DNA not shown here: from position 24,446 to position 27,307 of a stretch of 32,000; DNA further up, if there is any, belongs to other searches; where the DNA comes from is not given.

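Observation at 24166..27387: Very AT-rich three-gene envelope module of unknown family (mini-lipoprotein, 853-aa glycine-zipper/TPR-like/PDZ-like protein, glycine-zipper membrane protein)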

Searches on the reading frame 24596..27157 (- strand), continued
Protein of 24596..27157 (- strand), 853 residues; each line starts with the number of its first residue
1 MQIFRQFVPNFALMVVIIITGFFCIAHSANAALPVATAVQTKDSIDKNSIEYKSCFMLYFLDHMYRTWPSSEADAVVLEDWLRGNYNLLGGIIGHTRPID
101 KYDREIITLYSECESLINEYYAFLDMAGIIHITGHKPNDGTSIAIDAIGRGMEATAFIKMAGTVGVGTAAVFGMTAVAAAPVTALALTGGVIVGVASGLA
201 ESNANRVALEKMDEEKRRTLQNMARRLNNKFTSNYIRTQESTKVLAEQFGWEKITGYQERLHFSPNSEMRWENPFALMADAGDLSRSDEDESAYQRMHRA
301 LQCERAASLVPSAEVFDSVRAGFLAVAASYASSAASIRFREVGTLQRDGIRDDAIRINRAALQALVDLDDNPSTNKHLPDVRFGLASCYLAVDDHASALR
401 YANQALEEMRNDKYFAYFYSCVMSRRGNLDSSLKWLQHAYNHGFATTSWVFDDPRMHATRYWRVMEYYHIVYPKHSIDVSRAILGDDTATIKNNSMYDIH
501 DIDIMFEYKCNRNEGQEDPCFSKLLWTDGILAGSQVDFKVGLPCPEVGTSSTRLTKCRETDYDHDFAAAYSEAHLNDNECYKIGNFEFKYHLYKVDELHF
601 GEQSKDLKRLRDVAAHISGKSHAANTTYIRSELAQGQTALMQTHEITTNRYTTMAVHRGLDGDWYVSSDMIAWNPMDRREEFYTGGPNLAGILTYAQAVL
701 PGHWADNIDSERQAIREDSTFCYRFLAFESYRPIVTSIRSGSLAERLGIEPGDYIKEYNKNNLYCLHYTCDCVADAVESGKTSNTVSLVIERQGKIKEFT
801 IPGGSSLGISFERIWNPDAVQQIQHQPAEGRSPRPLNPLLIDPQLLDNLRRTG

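Call 64: list_cluster_members(proteins=[P0013, P0015, P0020, P0024, P0025, P0029, P0035, P0039, P0045, P0023])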
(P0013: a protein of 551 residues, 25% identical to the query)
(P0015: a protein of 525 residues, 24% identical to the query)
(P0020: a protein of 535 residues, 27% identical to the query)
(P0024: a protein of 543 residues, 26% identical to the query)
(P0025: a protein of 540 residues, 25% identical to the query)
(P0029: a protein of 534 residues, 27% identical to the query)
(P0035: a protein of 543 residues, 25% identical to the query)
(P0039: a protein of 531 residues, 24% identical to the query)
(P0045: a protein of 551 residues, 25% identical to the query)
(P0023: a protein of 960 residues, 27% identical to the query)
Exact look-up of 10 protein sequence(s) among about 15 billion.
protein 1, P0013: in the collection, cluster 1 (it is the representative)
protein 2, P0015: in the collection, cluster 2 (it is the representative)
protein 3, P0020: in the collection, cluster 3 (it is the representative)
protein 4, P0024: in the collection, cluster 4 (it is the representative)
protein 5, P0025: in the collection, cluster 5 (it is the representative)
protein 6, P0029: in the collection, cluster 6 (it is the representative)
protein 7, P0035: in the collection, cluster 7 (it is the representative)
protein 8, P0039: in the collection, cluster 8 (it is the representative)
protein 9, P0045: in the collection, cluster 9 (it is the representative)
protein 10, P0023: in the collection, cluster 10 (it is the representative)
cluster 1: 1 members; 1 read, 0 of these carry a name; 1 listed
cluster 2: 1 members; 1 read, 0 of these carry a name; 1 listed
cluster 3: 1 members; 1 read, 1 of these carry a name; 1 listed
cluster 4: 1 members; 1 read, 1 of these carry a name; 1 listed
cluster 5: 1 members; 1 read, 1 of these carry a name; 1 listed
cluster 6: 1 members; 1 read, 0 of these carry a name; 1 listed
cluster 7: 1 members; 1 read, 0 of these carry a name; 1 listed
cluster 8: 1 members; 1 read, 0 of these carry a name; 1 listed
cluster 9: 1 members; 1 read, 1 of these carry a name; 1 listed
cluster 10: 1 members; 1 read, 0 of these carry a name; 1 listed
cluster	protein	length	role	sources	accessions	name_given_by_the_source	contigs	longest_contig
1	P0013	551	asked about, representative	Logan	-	-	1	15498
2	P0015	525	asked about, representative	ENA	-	-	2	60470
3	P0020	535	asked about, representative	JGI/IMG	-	tetratricopeptide (TPR) repeat protein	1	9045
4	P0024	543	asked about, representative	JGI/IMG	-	hypothetical protein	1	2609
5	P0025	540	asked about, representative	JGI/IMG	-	hypothetical protein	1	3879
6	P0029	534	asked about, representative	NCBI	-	-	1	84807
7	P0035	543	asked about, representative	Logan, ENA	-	-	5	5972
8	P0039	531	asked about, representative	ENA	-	-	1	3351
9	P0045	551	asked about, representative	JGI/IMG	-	hypothetical protein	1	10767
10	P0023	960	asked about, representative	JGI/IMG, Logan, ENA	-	-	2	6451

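Call 65: find_encoding_contigs(protein=P0015, flank=8000, max_places=1)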
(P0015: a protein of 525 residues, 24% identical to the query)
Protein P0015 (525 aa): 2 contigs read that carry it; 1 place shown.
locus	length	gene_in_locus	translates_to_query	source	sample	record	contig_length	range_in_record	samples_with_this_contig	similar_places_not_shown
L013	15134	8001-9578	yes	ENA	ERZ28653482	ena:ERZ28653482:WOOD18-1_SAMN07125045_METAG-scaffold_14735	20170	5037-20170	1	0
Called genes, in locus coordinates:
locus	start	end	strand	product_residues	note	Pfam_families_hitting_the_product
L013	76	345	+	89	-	-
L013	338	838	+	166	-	-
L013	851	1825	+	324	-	-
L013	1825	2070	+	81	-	-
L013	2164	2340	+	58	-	-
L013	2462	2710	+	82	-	-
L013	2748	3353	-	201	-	-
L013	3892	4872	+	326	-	-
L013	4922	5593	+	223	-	PF00899:ThiF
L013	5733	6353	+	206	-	PF14014:DUF4230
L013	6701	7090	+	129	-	-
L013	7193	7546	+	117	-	-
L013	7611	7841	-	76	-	PF12844:HTH_19 (weak), PF13560:HTH_31, PF01381:HTH_3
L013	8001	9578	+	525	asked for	-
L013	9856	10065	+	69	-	-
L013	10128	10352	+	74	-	-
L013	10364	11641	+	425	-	-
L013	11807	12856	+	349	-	PF13481:AAA_25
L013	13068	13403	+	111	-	PF12728:HTH_17 (weak)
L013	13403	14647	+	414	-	PF00589:Phage_integrase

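Call 66: find_encoding_contigs(protein=P0029, flank=8000, max_places=1)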
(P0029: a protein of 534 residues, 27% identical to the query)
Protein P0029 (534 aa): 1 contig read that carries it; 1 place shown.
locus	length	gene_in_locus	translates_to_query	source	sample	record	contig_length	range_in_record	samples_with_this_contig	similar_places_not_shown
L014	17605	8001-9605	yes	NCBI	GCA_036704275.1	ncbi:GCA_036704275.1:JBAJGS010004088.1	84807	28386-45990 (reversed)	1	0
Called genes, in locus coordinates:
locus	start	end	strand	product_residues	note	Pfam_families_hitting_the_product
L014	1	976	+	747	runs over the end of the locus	PF19974:TCAD9, PF20308:TPR-S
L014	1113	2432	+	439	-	PF01011:PQQ (faint), PF13570:Beta-prop_ACSF4 (faint), PF13360:PQQ_2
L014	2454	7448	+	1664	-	PF00069:Pkinase, PF01636:APH (faint), PF07714:PK_Tyr_Ser-Thr, PF01582:TIR (faint), PF08937:ThsB_TIR (faint), PF13676:TIR_2, PF20703:nSTAND1, PF03781:FGE-sulfatase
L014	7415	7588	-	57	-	-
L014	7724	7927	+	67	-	-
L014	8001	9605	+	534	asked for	-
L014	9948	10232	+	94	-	-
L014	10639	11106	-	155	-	-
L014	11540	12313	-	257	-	PF13432:TPR_16 (weak), PF00515:TPR_1, PF07719:TPR_2 (weak), PF13414:TPR_11 (weak)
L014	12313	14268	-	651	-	PF13584:BatD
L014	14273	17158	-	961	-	PF00092:VWA, PF13519:VWA_2, PF00515:TPR_1 (faint), PF07719:TPR_2 (faint)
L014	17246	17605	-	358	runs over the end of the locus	PF07584:BatA (weak), PF00092:VWA, PF13519:VWA_2 (weak)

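Call 67: find_encoding_contigs(protein=P0013, flank=8000, max_places=1)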
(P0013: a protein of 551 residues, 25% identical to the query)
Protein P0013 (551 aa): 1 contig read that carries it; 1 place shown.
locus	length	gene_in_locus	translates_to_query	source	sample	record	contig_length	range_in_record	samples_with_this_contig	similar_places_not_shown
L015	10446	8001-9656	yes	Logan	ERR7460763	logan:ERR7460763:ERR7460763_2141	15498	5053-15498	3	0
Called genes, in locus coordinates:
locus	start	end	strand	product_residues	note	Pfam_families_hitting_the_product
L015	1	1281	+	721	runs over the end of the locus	PF13148:DUF3987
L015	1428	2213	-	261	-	PF04231:Endonuclease_1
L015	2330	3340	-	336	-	PF16263:DUF4917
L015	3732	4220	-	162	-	-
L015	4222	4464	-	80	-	-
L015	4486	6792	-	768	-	PF13676:TIR_2, PF13191:AAA_16 (faint), PF24389:ORC-CDC6-like (faint)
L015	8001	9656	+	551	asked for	-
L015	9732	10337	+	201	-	PF08238:Sel1 (weak)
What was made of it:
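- TIR/STAND or DUF4917 genes flank family members in L014 and L015 (calls 66, 67).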

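Call 69: search_protein_families(library=pfam, proteins=[L001:4261-5181:+, L004:4869-5876:+, L014:7724-7927:+, L007:3499-3876:-, L001:8302-8679:-, L007:1320-1535:+], max_evalue=1)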
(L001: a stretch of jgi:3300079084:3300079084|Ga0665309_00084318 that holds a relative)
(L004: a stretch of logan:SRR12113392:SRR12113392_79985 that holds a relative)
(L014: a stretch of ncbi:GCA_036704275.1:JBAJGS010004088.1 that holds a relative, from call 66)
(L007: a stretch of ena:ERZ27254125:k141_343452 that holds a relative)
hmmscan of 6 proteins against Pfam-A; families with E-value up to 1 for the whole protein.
L001:4261-5181:+ (306 aa): 2 families
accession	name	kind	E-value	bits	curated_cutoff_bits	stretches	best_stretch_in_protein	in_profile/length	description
PF12844.13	HTH_19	-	0.0033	17.7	30.2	1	69-116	14-62/64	Helix-turn-helix domain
PF01381.28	HTH_3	-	0.0046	17.4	23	1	66-111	8-54/55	Helix-turn-helix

L004:4869-5876:+ (335 aa): 8 families
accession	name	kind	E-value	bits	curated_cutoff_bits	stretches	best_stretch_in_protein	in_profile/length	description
PF01381.28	HTH_3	-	3.1e-09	37.2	23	1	78-131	1-55/55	Helix-turn-helix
PF13560.12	HTH_31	-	8.6e-08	32.8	27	1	77-127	5-57/64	Helix-turn-helix domain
PF13443.12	HTH_26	-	1.5e-07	32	22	1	78-126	2-52/63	Cro/C1-type HTH DNA-binding domain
PF12844.13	HTH_19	-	0.00096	19.5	30.2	1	78-135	4-62/64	Helix-turn-helix domain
PF02796.21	HTH_7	-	0.0079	16.7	23.8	1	77-108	13-43/45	Helix-turn-helix domain of resolvase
PF08667.16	BetR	-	0.026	15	21.6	1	99-136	35-72/148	BetR domain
PF05043.19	Mga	-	0.059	14.4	21.1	1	78-114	22-58/87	Mga helix-turn-helix domain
PF13693.12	HTH_35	-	0.17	12.3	25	1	82-129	11-56/75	Winged helix-turn-helix DNA-binding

L014:7724-7927:+ (67 aa): 5 families
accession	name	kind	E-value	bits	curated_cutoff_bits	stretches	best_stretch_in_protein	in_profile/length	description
PF22991.1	Lock_Gag1-like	-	0.0066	16.6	27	1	30-66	6-40/44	Gag1-like, lock domain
PF06384.16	ICAT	-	0.018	15.9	25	1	15-43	28-56/78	Beta-catenin-interacting protein ICAT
PF01466.24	Skp1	-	0.029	14.6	22.3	1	15-33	28-46/48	Skp1 family, dimerisation domain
PF07832.17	Bse634I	-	0.068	13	27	1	3-51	86-134/281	Cfr10I/Bse634I restriction endonuclease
PF13932.14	SAM_GIDA_C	-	0.13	12.5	27.1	1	9-40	4-35/57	tRNA modifying enzyme MnmG/GidA C-terminal helical bundle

L007:3499-3876:- (125 aa): 2 families
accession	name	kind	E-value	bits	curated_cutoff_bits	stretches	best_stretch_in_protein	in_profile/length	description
PF12537.13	GPHR_N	-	0.0011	19.5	22.1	1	36-72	9-39/68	The Golgi pH Regulator (GPHR) Family N-terminal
PF20920.2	DAXX_hist_bd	-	0.23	11.8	27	1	56-100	34-79/84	Death domain-associated protein 6, histone binding domain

L001:8302-8679:- (125 aa): 1 family
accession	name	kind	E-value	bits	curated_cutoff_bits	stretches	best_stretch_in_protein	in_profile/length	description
PF18181.6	SLATT_1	-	0.0014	19.1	26.3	1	7-99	18-108/122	SMODS and SLOG-associating 2TM effector domain 1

L007:1320-1535:+ (71 aa): 0 families

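Call 81: search_protein_families(library=phrogs, proteins=[window:24596-27157:-, P0009], max_evalue=0.01)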
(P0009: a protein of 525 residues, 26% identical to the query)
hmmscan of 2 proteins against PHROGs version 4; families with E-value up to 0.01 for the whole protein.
window:24596-27157:- (853 aa): 0 families

P0009 (525 aa): 0 families

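Call 83: search_solved_structures(query=A2, max_evalue=1)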
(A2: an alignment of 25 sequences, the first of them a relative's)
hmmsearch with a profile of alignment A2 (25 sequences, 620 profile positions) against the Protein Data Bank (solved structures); distinct sequences matched with E-value up to 1: 160 (the best 60 are shown).
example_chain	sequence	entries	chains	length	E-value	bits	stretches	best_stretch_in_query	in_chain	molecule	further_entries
9qhb_A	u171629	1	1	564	6.8e-21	77.5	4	317-375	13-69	Engineered tetratricopeptide repeat protein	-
8bu0_A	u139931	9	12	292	1.8e-16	62.9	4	317-375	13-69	Consensus tetratricopeptide repeat protein | Crystal structure of an 8-repeat consensus TPR superhelix with Zinc. | Monomer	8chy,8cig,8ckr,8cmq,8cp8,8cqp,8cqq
9qhc_A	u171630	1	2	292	5e-12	48.2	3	319-375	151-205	Engineered tetratricopeptide repeat protein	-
2fo7_A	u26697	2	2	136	4.1e-09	38.6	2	320-375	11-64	SYNTHETIC CONSENSUS TPR PROTEIN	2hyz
8ch0_A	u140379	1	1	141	4.2e-09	38.5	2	317-375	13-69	Consensus tetratricopeptide repeat protein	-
9gzg_A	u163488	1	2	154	2e-08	36.2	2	319-375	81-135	Engineered CTPR protein with glutamic acids for conductivity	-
5fzr_A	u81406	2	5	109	1.6e-07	33.3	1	322-409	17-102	DESIGNED TPR PROTEIN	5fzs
5fzq_A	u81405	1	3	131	2.8e-07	32.5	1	322-409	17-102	DESIGNED TPR PROTEIN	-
2q7f_A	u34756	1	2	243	3.3e-06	28.9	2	360-412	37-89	YrrB protein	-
6akq_A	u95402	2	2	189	5.3e-06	28.3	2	557-611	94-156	PDZ tandem fragment of A. aeolicus site-2 protease homolog with the PA tag insertion | PDZ tandem fragment with PA tag insertion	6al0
6icf_A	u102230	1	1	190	5.4e-06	28.3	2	556-611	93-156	Putative zinc metalloprotease aq_1964,Putative zinc metalloprotease aq_1964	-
7obi_A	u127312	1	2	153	9e-06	27.5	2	319-379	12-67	CTPR-rv4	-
6xt9_D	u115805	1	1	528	9.3e-06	27.5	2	330-400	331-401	Bardet-Biedl syndrome 4 protein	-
1na0_A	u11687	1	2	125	1.3e-05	27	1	319-413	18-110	designed protein CTPR3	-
2wqh_A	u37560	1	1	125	1.5e-05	26.7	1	321-379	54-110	CTPR3Y3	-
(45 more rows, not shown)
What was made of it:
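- On TPR repeat proteins: The family profile against consensus TPR chains gives E 7e-21 (call 83).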

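Call 87: find_encoding_contigs(protein=P0002, flank=5000, max_places=1)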
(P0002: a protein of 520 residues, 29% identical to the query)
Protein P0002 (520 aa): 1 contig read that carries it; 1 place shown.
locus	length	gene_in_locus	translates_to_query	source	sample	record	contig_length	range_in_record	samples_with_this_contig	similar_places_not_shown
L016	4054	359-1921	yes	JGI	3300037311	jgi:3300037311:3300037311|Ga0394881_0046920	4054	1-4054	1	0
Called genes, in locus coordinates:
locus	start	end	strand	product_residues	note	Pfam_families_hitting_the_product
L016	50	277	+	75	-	-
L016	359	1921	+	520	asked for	-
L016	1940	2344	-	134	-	PF03928:HbpS-like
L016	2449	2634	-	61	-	-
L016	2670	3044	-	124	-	-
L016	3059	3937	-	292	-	PF01634:HisG, PF08029:HisG_C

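Call 88: find_encoding_contigs(protein=P0045, flank=8000, max_places=1)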
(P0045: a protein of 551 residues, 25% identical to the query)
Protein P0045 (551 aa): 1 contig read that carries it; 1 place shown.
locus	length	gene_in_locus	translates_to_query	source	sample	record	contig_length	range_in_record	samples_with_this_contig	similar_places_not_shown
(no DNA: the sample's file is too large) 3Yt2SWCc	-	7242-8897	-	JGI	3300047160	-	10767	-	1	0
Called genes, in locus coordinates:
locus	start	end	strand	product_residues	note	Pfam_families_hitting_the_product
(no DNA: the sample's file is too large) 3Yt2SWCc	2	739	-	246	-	?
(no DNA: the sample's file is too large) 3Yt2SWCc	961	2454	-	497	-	PF13855:LRR_8 (faint), PF12799:LRR_4 (weak), PF13646:HEAT_2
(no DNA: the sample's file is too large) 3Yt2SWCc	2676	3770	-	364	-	PF00560:LRR_1 (faint), PF12799:LRR_4 (faint), PF13516:LRR_6 (faint), PF13855:LRR_8 (faint)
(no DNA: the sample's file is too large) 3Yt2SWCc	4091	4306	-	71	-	-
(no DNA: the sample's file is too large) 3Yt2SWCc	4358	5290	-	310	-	PF01145:Band_7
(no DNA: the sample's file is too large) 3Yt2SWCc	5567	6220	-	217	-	-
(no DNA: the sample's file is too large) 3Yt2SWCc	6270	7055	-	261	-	-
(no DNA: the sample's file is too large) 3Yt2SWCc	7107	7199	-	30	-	-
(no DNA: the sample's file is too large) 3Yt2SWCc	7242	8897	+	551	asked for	-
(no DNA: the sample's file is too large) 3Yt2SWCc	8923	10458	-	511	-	-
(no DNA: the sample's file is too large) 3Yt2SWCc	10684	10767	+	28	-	?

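Call 93: find_related_loci(query=P0001, collection=genome_contigs, flank=10000)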
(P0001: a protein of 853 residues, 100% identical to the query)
Query P0001 (853 aa) in genome_contigs; peptide patterns used: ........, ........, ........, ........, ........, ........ (x = any residue, [..] = any of these).
111 stretches matched a pattern, but none encodes a relative of the query by tblastn (E <= 1e-3).
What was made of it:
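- Tried and rejected: The single-protein genome scan did not find even the source contig (call 93).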
